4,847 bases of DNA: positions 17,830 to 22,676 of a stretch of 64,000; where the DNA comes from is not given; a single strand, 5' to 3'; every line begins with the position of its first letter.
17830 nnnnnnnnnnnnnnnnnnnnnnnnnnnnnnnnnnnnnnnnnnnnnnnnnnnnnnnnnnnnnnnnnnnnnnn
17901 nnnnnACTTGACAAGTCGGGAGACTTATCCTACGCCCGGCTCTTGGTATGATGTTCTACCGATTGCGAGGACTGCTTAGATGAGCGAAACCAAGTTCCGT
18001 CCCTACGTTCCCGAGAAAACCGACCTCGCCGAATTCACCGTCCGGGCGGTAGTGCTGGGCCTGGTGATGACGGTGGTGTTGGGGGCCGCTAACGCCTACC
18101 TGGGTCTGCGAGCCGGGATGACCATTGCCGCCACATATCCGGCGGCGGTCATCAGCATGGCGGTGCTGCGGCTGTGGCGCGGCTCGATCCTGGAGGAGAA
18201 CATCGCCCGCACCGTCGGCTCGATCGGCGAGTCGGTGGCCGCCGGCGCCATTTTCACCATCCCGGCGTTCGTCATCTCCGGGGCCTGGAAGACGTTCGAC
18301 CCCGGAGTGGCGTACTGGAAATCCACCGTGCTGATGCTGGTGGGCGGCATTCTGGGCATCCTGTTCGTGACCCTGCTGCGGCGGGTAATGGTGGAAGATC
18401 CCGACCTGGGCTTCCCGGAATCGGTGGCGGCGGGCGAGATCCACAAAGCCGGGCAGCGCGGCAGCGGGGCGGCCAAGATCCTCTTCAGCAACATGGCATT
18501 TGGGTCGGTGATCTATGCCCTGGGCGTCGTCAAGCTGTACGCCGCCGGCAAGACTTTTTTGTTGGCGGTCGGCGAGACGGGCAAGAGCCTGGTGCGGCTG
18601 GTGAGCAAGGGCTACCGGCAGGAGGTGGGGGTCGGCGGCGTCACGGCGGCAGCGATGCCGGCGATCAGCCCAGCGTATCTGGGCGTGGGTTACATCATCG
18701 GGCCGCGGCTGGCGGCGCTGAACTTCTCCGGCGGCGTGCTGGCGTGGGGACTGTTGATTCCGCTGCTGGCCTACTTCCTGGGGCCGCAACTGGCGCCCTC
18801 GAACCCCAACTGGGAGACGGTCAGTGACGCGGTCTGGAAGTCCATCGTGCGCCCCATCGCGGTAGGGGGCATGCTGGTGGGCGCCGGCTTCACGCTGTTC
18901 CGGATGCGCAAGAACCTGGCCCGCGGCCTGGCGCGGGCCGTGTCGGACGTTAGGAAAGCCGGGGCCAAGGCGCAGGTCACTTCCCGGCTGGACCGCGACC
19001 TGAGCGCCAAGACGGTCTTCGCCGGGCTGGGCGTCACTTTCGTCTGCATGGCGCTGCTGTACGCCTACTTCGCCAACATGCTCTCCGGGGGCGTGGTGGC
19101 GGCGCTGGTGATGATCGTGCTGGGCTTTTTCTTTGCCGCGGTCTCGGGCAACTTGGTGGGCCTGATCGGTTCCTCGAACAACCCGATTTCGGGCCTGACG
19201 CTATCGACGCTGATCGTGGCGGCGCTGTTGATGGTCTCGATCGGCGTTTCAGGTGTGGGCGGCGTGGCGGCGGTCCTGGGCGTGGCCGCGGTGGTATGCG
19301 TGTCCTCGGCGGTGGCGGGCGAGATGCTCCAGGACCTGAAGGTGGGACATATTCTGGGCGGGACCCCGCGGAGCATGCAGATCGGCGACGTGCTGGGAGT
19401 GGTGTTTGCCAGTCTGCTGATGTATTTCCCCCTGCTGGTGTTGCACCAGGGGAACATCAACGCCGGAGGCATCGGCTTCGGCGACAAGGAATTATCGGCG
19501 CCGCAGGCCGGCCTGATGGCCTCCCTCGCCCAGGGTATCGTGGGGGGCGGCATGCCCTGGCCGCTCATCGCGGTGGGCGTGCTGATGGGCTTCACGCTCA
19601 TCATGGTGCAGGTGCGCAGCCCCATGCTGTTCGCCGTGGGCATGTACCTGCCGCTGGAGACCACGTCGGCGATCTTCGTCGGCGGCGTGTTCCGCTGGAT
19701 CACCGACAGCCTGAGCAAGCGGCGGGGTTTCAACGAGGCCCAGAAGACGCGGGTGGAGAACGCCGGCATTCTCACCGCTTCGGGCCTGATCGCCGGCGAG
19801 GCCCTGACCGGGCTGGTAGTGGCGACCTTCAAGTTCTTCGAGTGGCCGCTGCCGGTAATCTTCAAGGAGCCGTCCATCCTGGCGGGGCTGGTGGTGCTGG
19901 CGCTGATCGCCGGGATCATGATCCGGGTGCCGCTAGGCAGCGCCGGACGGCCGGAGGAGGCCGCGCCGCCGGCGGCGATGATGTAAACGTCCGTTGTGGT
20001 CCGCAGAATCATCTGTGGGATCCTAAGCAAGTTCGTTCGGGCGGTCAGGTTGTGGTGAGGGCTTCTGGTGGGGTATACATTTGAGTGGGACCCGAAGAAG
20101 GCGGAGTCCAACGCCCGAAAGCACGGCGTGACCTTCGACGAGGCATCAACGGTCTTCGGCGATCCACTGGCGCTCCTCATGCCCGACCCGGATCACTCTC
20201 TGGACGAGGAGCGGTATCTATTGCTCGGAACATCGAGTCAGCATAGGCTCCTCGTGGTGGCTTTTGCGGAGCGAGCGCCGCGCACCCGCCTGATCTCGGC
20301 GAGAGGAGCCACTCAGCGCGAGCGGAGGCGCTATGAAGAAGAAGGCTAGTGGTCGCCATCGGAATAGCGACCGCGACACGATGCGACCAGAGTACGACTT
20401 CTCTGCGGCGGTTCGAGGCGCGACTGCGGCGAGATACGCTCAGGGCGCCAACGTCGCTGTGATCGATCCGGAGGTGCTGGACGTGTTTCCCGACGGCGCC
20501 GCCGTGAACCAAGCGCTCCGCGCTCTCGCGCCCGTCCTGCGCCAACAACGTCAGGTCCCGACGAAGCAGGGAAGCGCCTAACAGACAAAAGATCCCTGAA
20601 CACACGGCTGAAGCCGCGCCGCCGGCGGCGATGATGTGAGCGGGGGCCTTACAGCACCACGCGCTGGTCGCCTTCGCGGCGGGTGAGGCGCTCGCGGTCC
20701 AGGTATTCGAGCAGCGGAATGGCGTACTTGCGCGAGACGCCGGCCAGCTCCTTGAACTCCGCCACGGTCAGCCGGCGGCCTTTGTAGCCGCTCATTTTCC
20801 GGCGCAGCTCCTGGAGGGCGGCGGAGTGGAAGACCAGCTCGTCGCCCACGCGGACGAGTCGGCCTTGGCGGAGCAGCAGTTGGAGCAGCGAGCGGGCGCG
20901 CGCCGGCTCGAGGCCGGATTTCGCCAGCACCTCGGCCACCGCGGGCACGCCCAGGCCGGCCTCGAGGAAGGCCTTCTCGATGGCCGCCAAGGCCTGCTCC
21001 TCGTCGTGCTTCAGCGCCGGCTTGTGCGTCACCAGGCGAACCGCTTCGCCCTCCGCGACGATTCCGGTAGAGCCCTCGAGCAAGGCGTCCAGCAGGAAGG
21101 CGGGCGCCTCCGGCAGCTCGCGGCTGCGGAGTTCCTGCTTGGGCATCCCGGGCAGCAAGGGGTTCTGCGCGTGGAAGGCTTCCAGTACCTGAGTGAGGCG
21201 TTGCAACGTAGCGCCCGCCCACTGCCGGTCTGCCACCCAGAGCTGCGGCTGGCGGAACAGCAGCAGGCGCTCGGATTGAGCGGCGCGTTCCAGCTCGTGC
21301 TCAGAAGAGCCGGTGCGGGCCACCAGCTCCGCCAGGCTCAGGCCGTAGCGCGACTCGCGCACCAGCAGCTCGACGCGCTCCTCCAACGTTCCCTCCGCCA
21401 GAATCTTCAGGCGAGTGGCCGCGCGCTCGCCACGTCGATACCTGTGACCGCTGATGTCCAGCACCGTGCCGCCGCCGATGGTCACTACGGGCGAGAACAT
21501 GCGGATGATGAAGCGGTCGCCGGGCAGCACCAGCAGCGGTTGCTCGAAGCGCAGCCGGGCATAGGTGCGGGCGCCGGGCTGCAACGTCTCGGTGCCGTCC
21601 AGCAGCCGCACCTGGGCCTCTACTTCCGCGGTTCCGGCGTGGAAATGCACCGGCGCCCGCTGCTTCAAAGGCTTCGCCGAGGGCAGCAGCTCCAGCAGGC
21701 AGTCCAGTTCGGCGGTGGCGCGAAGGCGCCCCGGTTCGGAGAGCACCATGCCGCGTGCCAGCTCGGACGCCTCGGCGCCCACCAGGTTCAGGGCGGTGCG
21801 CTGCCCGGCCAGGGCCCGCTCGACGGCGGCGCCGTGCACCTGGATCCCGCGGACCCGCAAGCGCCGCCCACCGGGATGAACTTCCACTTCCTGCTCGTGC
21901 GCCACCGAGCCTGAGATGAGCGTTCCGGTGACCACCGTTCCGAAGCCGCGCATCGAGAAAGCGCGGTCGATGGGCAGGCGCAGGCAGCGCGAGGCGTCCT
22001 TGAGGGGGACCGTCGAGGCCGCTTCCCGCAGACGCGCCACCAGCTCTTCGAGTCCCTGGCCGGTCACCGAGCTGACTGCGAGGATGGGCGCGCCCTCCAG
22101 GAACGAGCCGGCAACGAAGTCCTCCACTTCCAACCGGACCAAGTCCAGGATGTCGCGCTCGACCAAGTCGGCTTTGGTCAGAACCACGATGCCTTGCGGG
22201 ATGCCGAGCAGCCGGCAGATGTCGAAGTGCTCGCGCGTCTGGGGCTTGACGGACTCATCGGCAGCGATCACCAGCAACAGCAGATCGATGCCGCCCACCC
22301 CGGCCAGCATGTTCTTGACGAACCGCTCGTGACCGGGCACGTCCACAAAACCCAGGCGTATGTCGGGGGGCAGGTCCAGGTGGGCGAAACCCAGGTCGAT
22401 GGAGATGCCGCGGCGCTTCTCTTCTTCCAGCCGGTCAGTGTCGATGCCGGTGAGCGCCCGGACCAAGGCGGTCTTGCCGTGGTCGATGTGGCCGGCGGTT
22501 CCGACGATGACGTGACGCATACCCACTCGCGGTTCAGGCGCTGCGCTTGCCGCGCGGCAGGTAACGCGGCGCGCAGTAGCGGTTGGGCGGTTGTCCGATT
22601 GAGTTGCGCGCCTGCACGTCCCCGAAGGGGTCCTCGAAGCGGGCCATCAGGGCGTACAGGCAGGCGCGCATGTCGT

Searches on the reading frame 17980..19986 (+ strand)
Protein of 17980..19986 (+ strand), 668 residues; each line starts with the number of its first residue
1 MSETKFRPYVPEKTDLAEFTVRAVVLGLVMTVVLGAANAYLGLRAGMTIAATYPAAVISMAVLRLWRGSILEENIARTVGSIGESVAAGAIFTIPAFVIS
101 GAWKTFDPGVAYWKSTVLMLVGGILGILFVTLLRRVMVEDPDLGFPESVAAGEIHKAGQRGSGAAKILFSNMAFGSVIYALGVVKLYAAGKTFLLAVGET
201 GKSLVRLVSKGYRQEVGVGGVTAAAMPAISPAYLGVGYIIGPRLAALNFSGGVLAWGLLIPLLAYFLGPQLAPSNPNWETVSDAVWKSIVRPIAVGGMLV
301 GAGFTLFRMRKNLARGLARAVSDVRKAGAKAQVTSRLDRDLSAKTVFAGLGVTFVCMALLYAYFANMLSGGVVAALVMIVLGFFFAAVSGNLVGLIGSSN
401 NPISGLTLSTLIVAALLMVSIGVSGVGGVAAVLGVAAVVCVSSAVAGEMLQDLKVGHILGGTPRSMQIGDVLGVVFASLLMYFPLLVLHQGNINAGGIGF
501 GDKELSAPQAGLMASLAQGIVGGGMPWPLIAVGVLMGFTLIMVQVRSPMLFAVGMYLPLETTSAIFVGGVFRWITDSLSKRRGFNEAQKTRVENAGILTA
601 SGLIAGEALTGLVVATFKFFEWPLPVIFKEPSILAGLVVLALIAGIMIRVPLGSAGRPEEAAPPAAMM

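Call 52: search_protein_families(library=pfam, proteins=[window:17980-19986:+], max_evalue=0.0001)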
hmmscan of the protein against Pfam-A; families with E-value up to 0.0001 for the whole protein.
window:17980-19986:+ (668 aa): 1 family
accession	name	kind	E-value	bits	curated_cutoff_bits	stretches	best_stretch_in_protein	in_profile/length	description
PF03169.20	OPT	-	6.5e-89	299.7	25.8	1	18-617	1-622/623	OPT oligopeptide transporter protein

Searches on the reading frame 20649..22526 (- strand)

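Call 52: search_protein_families(library=pfam, proteins=[window:20649-22526:-], max_evalue=0.0001)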
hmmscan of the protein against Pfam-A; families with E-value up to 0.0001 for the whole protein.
window:20649-22526:- (625 aa): 5 families
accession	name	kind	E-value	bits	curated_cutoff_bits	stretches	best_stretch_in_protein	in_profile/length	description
PF00009.33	GTP_EFTU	-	3.7e-33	115.1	26.5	1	4-168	2-184/188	Elongation factor Tu GTP binding domain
PF09107.17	SelB-wing_3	-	7.6e-19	67.4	23.2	1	585-623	8-46/47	Elongation factor SelB, winged helix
PF25461.1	Beta-barrel_SelB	-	1.5e-16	60.9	27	1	281-360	8-78/80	Selenocysteine-specific elongation factor, beta-barrel domain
PF09106.17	SelB-wing_2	-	1.5e-13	51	22.3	1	446-484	2-40/57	Elongation factor SelB, winged helix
PF03144.31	GTP_EFTU_D2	-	1.4e-08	35.4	30.3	1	196-262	1-72/73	Elongation factor Tu domain 2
